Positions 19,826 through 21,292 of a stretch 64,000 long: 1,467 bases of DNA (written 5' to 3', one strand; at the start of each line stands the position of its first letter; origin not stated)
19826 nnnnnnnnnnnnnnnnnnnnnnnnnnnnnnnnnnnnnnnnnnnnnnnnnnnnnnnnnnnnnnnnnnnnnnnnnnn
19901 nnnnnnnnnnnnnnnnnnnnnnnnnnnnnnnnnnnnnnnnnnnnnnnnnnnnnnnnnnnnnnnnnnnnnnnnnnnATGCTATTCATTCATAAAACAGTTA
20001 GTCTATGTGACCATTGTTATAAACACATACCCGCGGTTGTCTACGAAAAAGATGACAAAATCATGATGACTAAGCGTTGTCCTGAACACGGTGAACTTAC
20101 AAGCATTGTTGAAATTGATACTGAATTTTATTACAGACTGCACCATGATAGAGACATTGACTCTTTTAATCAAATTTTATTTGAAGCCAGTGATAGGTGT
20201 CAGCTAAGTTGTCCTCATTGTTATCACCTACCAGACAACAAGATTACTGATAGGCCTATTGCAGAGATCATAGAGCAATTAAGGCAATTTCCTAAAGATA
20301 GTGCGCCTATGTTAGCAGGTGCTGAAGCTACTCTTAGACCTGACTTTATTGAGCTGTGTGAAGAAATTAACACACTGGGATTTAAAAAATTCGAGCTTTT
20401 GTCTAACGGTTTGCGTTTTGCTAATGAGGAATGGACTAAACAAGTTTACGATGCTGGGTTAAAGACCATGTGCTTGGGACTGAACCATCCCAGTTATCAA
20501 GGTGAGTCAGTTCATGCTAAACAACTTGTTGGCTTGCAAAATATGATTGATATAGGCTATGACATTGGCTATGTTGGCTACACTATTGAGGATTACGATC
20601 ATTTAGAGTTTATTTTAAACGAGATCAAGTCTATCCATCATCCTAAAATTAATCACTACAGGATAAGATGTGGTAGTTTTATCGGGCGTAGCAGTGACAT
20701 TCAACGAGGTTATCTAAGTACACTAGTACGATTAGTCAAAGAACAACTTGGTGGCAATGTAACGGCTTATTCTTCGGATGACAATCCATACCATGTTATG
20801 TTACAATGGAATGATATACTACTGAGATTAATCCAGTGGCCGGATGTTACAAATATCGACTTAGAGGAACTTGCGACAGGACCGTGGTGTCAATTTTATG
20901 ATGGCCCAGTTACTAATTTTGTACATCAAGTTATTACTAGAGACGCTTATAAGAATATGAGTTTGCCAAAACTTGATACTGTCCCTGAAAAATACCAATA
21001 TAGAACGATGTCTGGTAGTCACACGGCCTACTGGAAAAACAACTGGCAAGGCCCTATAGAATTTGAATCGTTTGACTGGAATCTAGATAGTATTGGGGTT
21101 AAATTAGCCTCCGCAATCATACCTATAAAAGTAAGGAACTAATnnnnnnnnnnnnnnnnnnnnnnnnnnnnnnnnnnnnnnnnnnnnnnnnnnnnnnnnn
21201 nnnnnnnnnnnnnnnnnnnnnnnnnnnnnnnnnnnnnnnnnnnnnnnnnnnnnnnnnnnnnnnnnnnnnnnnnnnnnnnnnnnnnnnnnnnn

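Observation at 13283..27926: Fifteen-kb enzyme cluster: three radical-SAM enzymes (two B12-binding), three methyltransferases, a QueC-like PP-loop ATPase, SDR, paired cupins, several 2OG-Fe(II) oxygenase-like proteins, AhpD-like, GDSL hydrolase, class II aldolase and peroxiredoxin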

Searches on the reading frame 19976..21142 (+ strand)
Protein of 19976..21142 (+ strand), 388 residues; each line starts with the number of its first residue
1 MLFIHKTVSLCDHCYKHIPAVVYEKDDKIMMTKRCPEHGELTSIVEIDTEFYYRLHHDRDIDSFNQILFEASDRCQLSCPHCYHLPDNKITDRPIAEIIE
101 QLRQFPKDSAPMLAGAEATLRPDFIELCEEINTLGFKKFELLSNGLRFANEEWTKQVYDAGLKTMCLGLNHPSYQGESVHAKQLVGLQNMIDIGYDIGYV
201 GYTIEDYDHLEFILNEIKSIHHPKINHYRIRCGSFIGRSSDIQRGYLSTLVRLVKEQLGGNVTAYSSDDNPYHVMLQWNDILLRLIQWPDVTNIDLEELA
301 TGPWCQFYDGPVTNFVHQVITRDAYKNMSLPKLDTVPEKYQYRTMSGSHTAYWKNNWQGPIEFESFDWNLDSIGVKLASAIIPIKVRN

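Call 4: search_protein_families(library=pfam, proteins=[window:19976-21139:+], max_evalue=0.01)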
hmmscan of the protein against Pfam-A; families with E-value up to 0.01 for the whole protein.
window:19976-21139:+ (388 aa): 2 families
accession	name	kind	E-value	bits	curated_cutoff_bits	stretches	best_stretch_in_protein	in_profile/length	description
PF23545.1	Zn_ribbon_HMPTM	-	1.8e-16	59.8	27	1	3-45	1-43/45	HMPTM N-terminal zinc ribbon domain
PF04055.27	Radical_SAM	-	1.1e-10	42.4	29.5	1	72-175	4-115/166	Radical SAM superfamily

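Call 11: search_protein_families(library=ncbifam, proteins=[window:19976-21139:+], max_evalue=0.01)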
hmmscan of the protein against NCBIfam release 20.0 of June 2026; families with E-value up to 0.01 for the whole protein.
window:19976-21139:+ (388 aa): 20 families
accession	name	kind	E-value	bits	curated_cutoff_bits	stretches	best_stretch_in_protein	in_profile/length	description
NF045702.1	rSAM_GDGT_ether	equivalog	1.2e-24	86.8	450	2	6-82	1-78/486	tetraether lipid synthase Tes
NF045646.2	rSAM_Se_TrsS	equivalog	3.4e-23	81.9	490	2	67-167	88-193/441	radical SAM (seleno)protein TrsS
NF045703.1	rSAM_Tes_intein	exception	6e-15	54.1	1700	2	5-82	53-131/1040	tetraether lipid synthase Tes, intein-containing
TIGR04133.1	rSAM_w_lipo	hypoth_equivalog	1.2e-08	34.2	425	1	55-170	13-134/350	TIGR04133 family radical SAM/SPASM protein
TIGR04054.1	rSAM_NirJ1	equivalog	1.3e-08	33.9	650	1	67-241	38-218/387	putative heme d1 biosynthesis radical SAM protein NirJ1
TIGR04347.1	pseudo_SAM_Halo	equivalog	3.4e-06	26.6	525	1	67-208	40-188/390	TIGR04347 family pseudo-SAM/SPASM protein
NF001199.0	PRK00164.2-1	equivalog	6e-06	25.6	231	1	58-169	8-118/308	GTP 3',8-cyclase MoaA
TIGR03977.1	rSAM_pair_HxsC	equivalog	7.6e-06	25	267.9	1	71-169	31-132/292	His-Xaa-Ser system radical SAM maturase HxsC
TIGR04051.1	rSAM_NirJ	equivalog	1.9e-05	23.8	515.45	1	72-163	9-102/354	heme d1 biosynthesis radical SAM protein NirJ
TIGR04546.1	rSAM_ahbC_deAc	equivalog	2e-05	23.6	650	1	66-241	40-221/390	12,18-didecarboxysiroheme deacetylase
TIGR02668.1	moaA_archaeal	equivalog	5.6e-05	22.3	325.25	1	69-167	14-114/303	GTP 3',8-cyclase MoaA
TIGR02109.1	PQQ_syn_pqqE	equivalog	5.7e-05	22.2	381.35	1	66-172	8-116/358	pyrroloquinoline quinone biosynthesis protein PqqE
TIGR04317.1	W_rSAM_matur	equivalog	7e-05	22.1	380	1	64-170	3-111/349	tungsten cofactor oxidoreductase radical SAM maturase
TIGR04078.1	rSAM_yydG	equivalog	0.00022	20.8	300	1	70-174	6-116/309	YydG family radical SAM peptide epimerase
NF038283.1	viperin_w_prok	equivalog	0.0004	19.7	180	1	72-156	9-102/281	viperin family antiviral radical SAM protein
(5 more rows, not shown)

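Call 16: find_related_loci(query=window:19976-21139:+, collection=viral_contigs, flank=10000)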
Query window:19976-21139:+ (388 aa) in viral_contigs; peptide patterns used: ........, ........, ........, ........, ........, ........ (x = any residue, [..] = any of these).
58 stretches matched a pattern; 58 encode a relative of the query (tblastn E <= 1e-3); 58 distinct loci.
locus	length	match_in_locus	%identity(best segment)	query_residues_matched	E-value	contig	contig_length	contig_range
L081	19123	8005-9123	86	1-373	0e+0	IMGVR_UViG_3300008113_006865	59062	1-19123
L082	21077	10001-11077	72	1-359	0e+0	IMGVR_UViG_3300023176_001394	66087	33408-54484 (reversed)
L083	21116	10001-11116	73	1-372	0e+0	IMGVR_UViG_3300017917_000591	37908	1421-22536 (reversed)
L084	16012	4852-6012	63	1-384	3e-174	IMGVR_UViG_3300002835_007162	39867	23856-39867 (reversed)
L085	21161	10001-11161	63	1-384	3e-173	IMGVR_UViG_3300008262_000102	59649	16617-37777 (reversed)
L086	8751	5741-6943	61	1-385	9e-172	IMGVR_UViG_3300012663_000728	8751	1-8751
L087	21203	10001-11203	60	1-385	3e-170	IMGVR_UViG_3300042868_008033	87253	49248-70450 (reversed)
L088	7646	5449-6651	60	1-385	2e-170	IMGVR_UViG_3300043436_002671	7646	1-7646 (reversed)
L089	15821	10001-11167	61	1-384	3e-169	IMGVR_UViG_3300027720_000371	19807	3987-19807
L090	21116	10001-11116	64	1-371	5e-168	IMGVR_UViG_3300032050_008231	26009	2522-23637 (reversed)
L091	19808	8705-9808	64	1-368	6e-162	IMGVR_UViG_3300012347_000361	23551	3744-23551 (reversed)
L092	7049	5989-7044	65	1-340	2e-162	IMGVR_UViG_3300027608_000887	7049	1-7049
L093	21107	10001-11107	60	1-369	5e-160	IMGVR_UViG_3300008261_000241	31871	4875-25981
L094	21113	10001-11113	60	1-367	1e-155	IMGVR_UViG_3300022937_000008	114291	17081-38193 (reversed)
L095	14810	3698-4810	60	1-367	1e-155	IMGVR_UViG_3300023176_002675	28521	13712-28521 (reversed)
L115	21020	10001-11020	43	7-341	5e-80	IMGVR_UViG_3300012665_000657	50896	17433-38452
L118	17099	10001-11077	41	7-360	1e-79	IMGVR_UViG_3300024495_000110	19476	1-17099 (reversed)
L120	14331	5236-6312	41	7-360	1e-79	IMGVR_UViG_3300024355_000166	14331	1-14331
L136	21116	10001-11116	64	1-371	2e-167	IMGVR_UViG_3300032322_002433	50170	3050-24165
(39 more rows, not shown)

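Call 19: find_homologous_proteins(query=window:19976-21139:+, max_evalue=0.00001)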
Query window:19976-21139:+ (388 aa): 398 proteins with E <= 0.00001 among 1841 candidates; the best 120 are listed.
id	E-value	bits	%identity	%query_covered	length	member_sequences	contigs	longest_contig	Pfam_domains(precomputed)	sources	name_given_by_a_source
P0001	5.2e-241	818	87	99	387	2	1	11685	PF23545.2,PF04055.28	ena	-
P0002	2.6e-237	806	86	100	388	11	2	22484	PF23545.2,PF04055.28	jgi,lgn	-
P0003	3.1e-235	799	88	99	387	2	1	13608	PF23545.2,PF04055.28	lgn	-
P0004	2.7e-230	783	84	99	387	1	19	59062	PF23545.2,PF04055.28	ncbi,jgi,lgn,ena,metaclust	jgi:hypothetical protein|metaclust:\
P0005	8.7e-230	781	84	99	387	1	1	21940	PF23545.2,PF04055.28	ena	-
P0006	2.5e-222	756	81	100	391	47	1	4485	PF23545.2,PF04055.28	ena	-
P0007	3.4e-214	730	79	99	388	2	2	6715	PF23545.2,PF04055.28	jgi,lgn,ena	jgi:hypothetical protein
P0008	2.2e-213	727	78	99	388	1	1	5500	PF23545.2,PF04055.28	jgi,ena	jgi:hypothetical protein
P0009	7.6e-212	722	79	95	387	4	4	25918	PF23545.2,PF04055.28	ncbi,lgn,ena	-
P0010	3.5e-211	720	85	92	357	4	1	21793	PF04055.28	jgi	jgi:hypothetical protein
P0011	9.3e-211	718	78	99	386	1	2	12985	PF23545.2,PF04055.28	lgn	-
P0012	2.1e-209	714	75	99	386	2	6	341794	PF23545.2,PF04055.28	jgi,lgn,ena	jgi:uncharacterized radical SAM superfamily Fe-S cluster-containing enzyme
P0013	3.3e-209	713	77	99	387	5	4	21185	PF23545.2,PF04055.28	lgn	-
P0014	2.1e-207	707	76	99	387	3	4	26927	PF23545.2,PF04055.28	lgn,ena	-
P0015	1.7e-204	698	76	98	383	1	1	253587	PF23545.2,PF04055.28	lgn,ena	-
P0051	1.9e-187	642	72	95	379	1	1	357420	PF23545.2,PF04055.28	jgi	jgi:uncharacterized radical SAM superfamily Fe-S cluster-containing enzyme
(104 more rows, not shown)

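Call 20: find_encoding_contigs(protein=P0012, flank=10000, max_places=3)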
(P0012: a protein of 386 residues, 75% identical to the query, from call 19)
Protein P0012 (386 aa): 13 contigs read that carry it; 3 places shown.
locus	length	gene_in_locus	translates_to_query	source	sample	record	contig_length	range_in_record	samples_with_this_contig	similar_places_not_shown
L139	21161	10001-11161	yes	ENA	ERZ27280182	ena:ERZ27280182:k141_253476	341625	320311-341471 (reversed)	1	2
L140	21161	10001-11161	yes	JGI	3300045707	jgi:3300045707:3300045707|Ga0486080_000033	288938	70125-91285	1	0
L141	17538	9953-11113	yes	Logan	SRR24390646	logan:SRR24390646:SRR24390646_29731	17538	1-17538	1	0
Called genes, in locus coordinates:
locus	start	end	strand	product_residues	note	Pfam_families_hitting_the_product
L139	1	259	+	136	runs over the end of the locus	?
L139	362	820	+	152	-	-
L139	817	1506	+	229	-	-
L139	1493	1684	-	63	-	-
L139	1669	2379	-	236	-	-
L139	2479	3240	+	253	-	-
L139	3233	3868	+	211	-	PF13759:2OG-FeII_Oxy_5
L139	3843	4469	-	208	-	PF13759:2OG-FeII_Oxy_5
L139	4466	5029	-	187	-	-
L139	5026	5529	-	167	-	-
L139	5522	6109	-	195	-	-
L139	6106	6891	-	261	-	PF10118:Metal_hydrol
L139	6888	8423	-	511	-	PF04055:Radical_SAM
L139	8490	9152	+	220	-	PF00891:Methyltransf_2, PF13489:Methyltransf_23, PF05175:MTS, PF06325:PrmA (weak), PF13847:Methyltransf_31, PF08241:Methyltransf_11, PF08242:Methyltransf_12, PF13649:Methyltransf_25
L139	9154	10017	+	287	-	PF06508:QueC (weak)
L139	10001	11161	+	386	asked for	PF23545:Zn_ribbon_HMPTM, PF04055:Radical_SAM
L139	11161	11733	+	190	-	-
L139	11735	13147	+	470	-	PF02310:B12-binding (faint), PF04055:Radical_SAM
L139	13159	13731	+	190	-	-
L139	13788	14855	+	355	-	PF18454:Mtd_N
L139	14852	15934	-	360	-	PF04055:Radical_SAM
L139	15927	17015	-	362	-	PF04055:Radical_SAM (weak)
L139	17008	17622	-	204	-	-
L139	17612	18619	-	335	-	PF04055:Radical_SAM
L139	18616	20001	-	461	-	PF04055:Radical_SAM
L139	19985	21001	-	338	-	PF04055:Radical_SAM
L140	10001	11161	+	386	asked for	PF23545:Zn_ribbon_HMPTM, PF04055:Radical_SAM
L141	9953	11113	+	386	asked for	PF23545:Zn_ribbon_HMPTM, PF04055:Radical_SAM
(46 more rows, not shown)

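Call 21: find_encoding_contigs(protein=P0051, flank=10000, max_places=2)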
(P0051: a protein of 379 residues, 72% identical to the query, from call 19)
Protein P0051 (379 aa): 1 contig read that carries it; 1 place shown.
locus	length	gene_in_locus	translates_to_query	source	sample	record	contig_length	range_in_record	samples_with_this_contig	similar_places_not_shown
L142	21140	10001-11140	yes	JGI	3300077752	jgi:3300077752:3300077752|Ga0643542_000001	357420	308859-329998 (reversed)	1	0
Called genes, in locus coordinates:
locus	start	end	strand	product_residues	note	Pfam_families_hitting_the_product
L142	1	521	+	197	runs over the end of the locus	-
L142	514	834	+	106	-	-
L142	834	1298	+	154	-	-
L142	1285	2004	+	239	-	-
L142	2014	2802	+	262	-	-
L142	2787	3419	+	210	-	PF13759:2OG-FeII_Oxy_5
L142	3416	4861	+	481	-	PF04055:Radical_SAM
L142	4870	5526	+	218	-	PF13759:2OG-FeII_Oxy_5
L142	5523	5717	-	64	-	-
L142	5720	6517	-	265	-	-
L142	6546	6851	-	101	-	-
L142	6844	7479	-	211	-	PF13759:2OG-FeII_Oxy_5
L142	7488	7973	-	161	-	-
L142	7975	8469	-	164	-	-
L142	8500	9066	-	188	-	PF00106:adh_short (faint)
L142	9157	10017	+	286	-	PF06508:QueC (weak)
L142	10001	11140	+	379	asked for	PF23545:Zn_ribbon_HMPTM, PF04055:Radical_SAM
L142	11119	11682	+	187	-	PF05118:Asp_Arg_Hydrox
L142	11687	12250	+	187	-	-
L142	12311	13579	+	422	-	PF18454:Mtd_N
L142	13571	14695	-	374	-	PF04055:Radical_SAM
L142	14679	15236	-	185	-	-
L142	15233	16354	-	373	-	PF13186:SPASM (weak), PF04055:Radical_SAM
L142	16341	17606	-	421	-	PF04055:Radical_SAM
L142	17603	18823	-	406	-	PF04055:Radical_SAM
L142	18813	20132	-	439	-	PF04055:Radical_SAM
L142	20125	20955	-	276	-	-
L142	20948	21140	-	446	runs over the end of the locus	PF04055:Radical_SAM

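Call 35: find_related_loci(query=A5, collection=genome_contigs, flank=10000)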
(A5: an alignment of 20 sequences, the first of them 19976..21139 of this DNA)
Query A5 (388 aa) in genome_contigs; peptide patterns used: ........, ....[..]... (x = any residue, [..] = any of these).
56 stretches matched a pattern, but none encodes a relative of the query by tblastn (E <= 1e-3).

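Call 36: find_encoding_contigs(protein=window:19976-21142:+, flank=10000, max_places=4)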
Protein window:19976-21142:+ (388 aa): 2 contigs read that carry it; 1 place shown.
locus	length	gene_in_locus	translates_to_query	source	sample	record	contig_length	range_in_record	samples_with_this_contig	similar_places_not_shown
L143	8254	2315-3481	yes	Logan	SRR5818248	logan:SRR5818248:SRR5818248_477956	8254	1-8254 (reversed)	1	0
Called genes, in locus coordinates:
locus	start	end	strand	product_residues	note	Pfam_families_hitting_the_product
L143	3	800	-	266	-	?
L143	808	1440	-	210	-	PF13489:Methyltransf_23, PF13847:Methyltransf_31, PF13649:Methyltransf_25, PF08241:Methyltransf_11, PF08242:Methyltransf_12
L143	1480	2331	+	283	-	PF06508:QueC (weak)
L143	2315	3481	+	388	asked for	PF23545:Zn_ribbon_HMPTM, PF04055:Radical_SAM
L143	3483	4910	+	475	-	PF04055:Radical_SAM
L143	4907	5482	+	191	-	PF05118:Asp_Arg_Hydrox (weak)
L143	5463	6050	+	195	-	-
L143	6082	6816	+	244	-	-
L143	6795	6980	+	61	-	-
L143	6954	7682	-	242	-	-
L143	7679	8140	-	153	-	-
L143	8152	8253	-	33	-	?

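Call 41: search_protein_families(library=phrogs, proteins=[window:19976-21139:+], max_evalue=0.001)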
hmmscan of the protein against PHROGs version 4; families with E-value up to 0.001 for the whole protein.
window:19976-21139:+ (388 aa): 2 families
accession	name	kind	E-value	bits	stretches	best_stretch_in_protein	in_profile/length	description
phrog_27238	-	other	0.00024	21.3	1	73-170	31-130/338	radical SAM domain-containing protein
phrog_13987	-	other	0.00051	20.4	0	67-150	17-106/274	radical SAM domain-containing protein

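Call 42: search_dna_similar(query=window:19976-21139:+, collection=phages, mode=protein, max_rows=20, max_evalue=0.001)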
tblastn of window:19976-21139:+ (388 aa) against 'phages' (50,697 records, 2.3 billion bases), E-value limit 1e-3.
No match.

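Call 49: search_protein_families(library=ncbifam, proteins=[L139:13788-14852:+, L139:14855-15934:-, L139:15930-17015:-, L139:17011-17622:-, L139:17615-18619:-, L139:18619-20001:-, L139:19988-21001:-, L139:6109-6891:-], max_evalue=0.01)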
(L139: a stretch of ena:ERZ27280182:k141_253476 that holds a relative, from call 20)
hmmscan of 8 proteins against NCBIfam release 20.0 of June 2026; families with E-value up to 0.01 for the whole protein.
L139:13788-14852:+ (355 aa): 0 families

L139:14855-15934:- (360 aa): 48 families (the best 25 are shown)
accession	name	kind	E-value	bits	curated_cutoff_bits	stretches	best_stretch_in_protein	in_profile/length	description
TIGR02666.1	moaA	equivalog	3.4e-10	39.4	284.05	1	23-182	18-178/336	GTP 3',8-cyclase MoaA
NF038283.1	viperin_w_prok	equivalog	1e-09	38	180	1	16-137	3-114/281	viperin family antiviral radical SAM protein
NF033640.1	N_Twi_rSAM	subfamily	6e-09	35.5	170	1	11-134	107-234/398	twitch domain-containing radical SAM protein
TIGR03942.1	sulfatase_rSAM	equivalog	6.6e-09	35.3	349.45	1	21-121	7-101/363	anaerobic sulfatase maturase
NF047865.1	rSAM_PapB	equivalog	7.7e-09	35.2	340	1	21-136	9-118/330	PapB family radical SAM/SPASM ranthipeptide maturase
TIGR04148.1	GG_samocin_CFB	equivalog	2.4e-08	33.6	300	1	18-186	20-190/411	radical SAM peptide maturase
TIGR04068.1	rSAM_ocin_clost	equivalog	3.1e-07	29.6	500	1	17-138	86-202/462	Cys-rich peptide radical SAM maturase CcpM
NF041707.1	rSAM_YhhB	equivalog_domain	4.5e-07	29.1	445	1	23-135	10-118/369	cyclophane-forming radical SAM/SPASM peptide maturase YhhB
TIGR03962.1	mycofact_rSAM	equivalog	1.4e-06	27.8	265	1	13-135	10-113/339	mycofactocin radical SAM maturase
NF038073.1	rSAM_STM4011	subfamily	1.9e-06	27.4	200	1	24-248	11-219/278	STM4011 family radical SAM protein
NF038170.1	lachnocin_rSAM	equivalog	2.1e-06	26.9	550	1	17-149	78-205/440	lachnocin radical SAM maturase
TIGR04064.1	rSAM_nif11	equivalog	2.1e-06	26.7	518.7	1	22-159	85-210/459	nif11-like peptide radical SAM maturase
TIGR04317.1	W_rSAM_matur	equivalog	2.5e-06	26.8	380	1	21-138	10-111/349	tungsten cofactor oxidoreductase radical SAM maturase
TIGR03974.1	rSAM_six_Cys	equivalog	4.2e-06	25.9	425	1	21-138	103-215/451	thioether cross-link-forming SCIFF peptide maturase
TIGR03978.1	rSAM_paired_1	equivalog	1e-05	24.5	370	1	23-116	91-176/466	His-Xaa-Ser system radical SAM maturase HxsB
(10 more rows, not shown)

L139:15930-17015:- (362 aa): 13 families
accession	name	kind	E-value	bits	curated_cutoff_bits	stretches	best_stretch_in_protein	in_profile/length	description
NF033640.1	N_Twi_rSAM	subfamily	2.4e-14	53.2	170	1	6-154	109-268/398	twitch domain-containing radical SAM protein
TIGR04317.1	W_rSAM_matur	equivalog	1.3e-12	47.5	380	1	6-264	2-256/349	tungsten cofactor oxidoreductase radical SAM maturase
TIGR04100.1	rSAM_pair_X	hypoth_equivalog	4.6e-12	45.9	262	1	8-102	8-103/197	TIGR04100 family radical SAM protein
TIGR04038.1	tatD_link_rSAM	subfamily_domain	2.7e-08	33.8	129.7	1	8-104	8-101/192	TatD family nuclease-associated radical SAM protein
TIGR04133.1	rSAM_w_lipo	hypoth_equivalog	1.9e-06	27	425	1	6-190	22-200/350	TIGR04133 family radical SAM/SPASM protein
TIGR04321.1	spiroSPASM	subfamily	2.5e-05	23.1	250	1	10-173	233-399/510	spiro-SPASM protein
NF045702.1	rSAM_GDGT_ether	equivalog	2.7e-05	23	450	1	11-136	89-208/486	tetraether lipid synthase Tes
TIGR04311.1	rSAM_Geo_metal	subfamily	3.3e-05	23.1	400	1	10-129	5-116/423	radical SAM/SPASM family putative metalloenzyme maturase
NF045646.2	rSAM_Se_TrsS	equivalog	0.00019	20.1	490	1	10-131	88-201/441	radical SAM (seleno)protein TrsS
TIGR03977.1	rSAM_pair_HxsC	equivalog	0.00042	19.3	267.9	1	12-118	29-127/292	His-Xaa-Ser system radical SAM maturase HxsC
NF001199.0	PRK00164.2-1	equivalog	0.0014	17.9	231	1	6-102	10-98/308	GTP 3',8-cyclase MoaA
TIGR02668.1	moaA_archaeal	equivalog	0.0023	17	325.25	1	6-101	8-95/303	GTP 3',8-cyclase MoaA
TIGR02109.1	PQQ_syn_pqqE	equivalog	0.0057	15.6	381.35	1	10-88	9-80/358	pyrroloquinoline quinone biosynthesis protein PqqE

L139:17011-17622:- (204 aa): 0 families

L139:17615-18619:- (335 aa): 36 families (the best 25 are shown)
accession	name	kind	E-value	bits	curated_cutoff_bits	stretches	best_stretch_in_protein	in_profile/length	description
NF038283.1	viperin_w_prok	equivalog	6.9e-13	48.4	180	1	20-132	7-114/281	viperin family antiviral radical SAM protein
NF033640.1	N_Twi_rSAM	subfamily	1.6e-09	37.3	170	1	10-132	106-237/398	twitch domain-containing radical SAM protein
TIGR02668.1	moaA_archaeal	equivalog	1.9e-09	36.9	325.25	1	14-133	9-117/303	GTP 3',8-cyclase MoaA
TIGR02666.1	moaA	equivalog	2.9e-09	36.3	284.05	1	22-131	17-121/336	GTP 3',8-cyclase MoaA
TIGR04278.1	viperin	exception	5.3e-09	35.6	450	1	15-134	59-168/347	antiviral radical SAM protein viperin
NF047865.1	rSAM_PapB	equivalog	7.4e-08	32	340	1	21-126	9-112/330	PapB family radical SAM/SPASM ranthipeptide maturase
TIGR03942.1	sulfatase_rSAM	equivalog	7.8e-08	31.8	349.45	1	21-124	7-109/363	anaerobic sulfatase maturase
TIGR03974.1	rSAM_six_Cys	equivalog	1.3e-07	30.9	425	1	6-112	87-193/451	thioether cross-link-forming SCIFF peptide maturase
NF001199.0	PRK00164.2-1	equivalog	1.9e-07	30.6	231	1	16-115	13-100/308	GTP 3',8-cyclase MoaA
NF045702.1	rSAM_GDGT_ether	equivalog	6e-07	28.4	450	1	19-93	90-162/486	tetraether lipid synthase Tes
TIGR04280.1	geopep_mat_rSAM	hypoth_equivalog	7.3e-07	28.5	400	1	1-111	70-177/428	geopeptide radical SAM maturase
NF045646.2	rSAM_Se_TrsS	equivalog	1.1e-06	27.5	490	1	20-91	91-157/441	radical SAM (seleno)protein TrsS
TIGR02495.1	NrdG2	equivalog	3.4e-06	26.5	131.15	1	25-195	26-184/193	anaerobic ribonucleoside-triphosphate reductase activating protein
NF045574.1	sacti_mat_StsB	exception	5.1e-06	25.6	625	1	6-133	87-202/466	StsB family radical SAM/SPASM domain sactipeptide maturase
TIGR04496.1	rSAM_XyeB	equivalog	9e-06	24.6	450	1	15-134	4-128/385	cyclophane-forming radical SAM/SPASM peptide maturase XyeB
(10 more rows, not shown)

L139:18619-20001:- (461 aa): 10 families
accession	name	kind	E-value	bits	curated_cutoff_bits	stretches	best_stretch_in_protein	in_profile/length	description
NF033640.1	N_Twi_rSAM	subfamily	1.5e-114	383.2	170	1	19-460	2-397/398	twitch domain-containing radical SAM protein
NF038283.1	viperin_w_prok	equivalog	2.2e-06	27.1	180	1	153-286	10-119/281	viperin family antiviral radical SAM protein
TIGR02666.1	moaA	equivalog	1.9e-05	23.8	284.05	0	144-177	9-43/336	GTP 3',8-cyclase MoaA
TIGR04317.1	W_rSAM_matur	equivalog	2.7e-05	23.5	380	1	212-315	45-144/349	tungsten cofactor oxidoreductase radical SAM maturase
NF041707.1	rSAM_YhhB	equivalog_domain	0.00017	20.6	445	1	222-313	62-158/369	cyclophane-forming radical SAM/SPASM peptide maturase YhhB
TIGR03977.1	rSAM_pair_HxsC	equivalog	0.00041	19.3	267.9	0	210-357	60-209/292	His-Xaa-Ser system radical SAM maturase HxsC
TIGR04496.1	rSAM_XyeB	equivalog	0.00054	18.8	450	1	218-284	61-129/385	cyclophane-forming radical SAM/SPASM peptide maturase XyeB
TIGR04054.1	rSAM_NirJ1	equivalog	0.00092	17.9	650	0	204-292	71-153/387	putative heme d1 biosynthesis radical SAM protein NirJ1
TIGR04250.1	SCM_rSAM_ScmE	equivalog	0.0016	17.4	400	0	218-337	50-165/358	SynChlorMet cassette radical SAM/SPASM protein ScmE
TIGR04466.1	rSAM_BlsE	equivalog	0.0084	15.6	400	0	218-282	48-107/327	cytosylglucuronate decarboxylase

L139:19988-21001:- (338 aa): 37 families (the best 25 are shown)
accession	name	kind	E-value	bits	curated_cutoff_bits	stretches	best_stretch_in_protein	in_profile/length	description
NF038073.1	rSAM_STM4011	subfamily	9.6e-12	44.8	200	1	36-183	11-150/278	STM4011 family radical SAM protein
NF038283.1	viperin_w_prok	equivalog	8.9e-10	38.2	180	1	28-101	3-78/281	viperin family antiviral radical SAM protein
NF033640.1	N_Twi_rSAM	subfamily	6.8e-09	35.3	170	1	23-129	107-223/398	twitch domain-containing radical SAM protein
TIGR02666.1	moaA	equivalog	3.2e-08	32.9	284.05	1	37-118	20-99/336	GTP 3',8-cyclase MoaA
NF001199.0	PRK00164.2-1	equivalog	2.7e-07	30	231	1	23-118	8-95/308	GTP 3',8-cyclase MoaA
TIGR02668.1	moaA_archaeal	equivalog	2.9e-07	29.8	325.25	1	23-118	6-93/303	GTP 3',8-cyclase MoaA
TIGR04080.1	rSAM_pep_cyc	equivalog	1.9e-06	26.9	500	1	12-104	93-177/440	KxxxW cyclic peptide radical SAM maturase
NF045702.1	rSAM_GDGT_ether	equivalog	7.1e-06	24.9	450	1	37-118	96-175/486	tetraether lipid synthase Tes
TIGR02109.1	PQQ_syn_pqqE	equivalog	9.6e-06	24.8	381.35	1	36-104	16-79/358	pyrroloquinoline quinone biosynthesis protein PqqE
TIGR02495.1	NrdG2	equivalog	1.2e-05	24.8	131.15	1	29-104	18-88/193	anaerobic ribonucleoside-triphosphate reductase activating protein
NF010321.0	PRK13758.1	equivalog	1.8e-05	24.1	441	1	37-118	15-102/370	anaerobic sulfatase-maturase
TIGR03942.1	sulfatase_rSAM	equivalog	2.9e-05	23.3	349.45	1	34-91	8-66/363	anaerobic sulfatase maturase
NF047865.1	rSAM_PapB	equivalog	7.9e-05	22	340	1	28-97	4-72/330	PapB family radical SAM/SPASM ranthipeptide maturase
NF041707.1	rSAM_YhhB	equivalog_domain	0.0001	21.3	445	1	37-118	12-99/369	cyclophane-forming radical SAM/SPASM peptide maturase YhhB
NF045646.2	rSAM_Se_TrsS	equivalog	0.00012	20.8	490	1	36-118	95-169/441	radical SAM (seleno)protein TrsS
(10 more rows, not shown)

L139:6109-6891:- (261 aa): 0 families
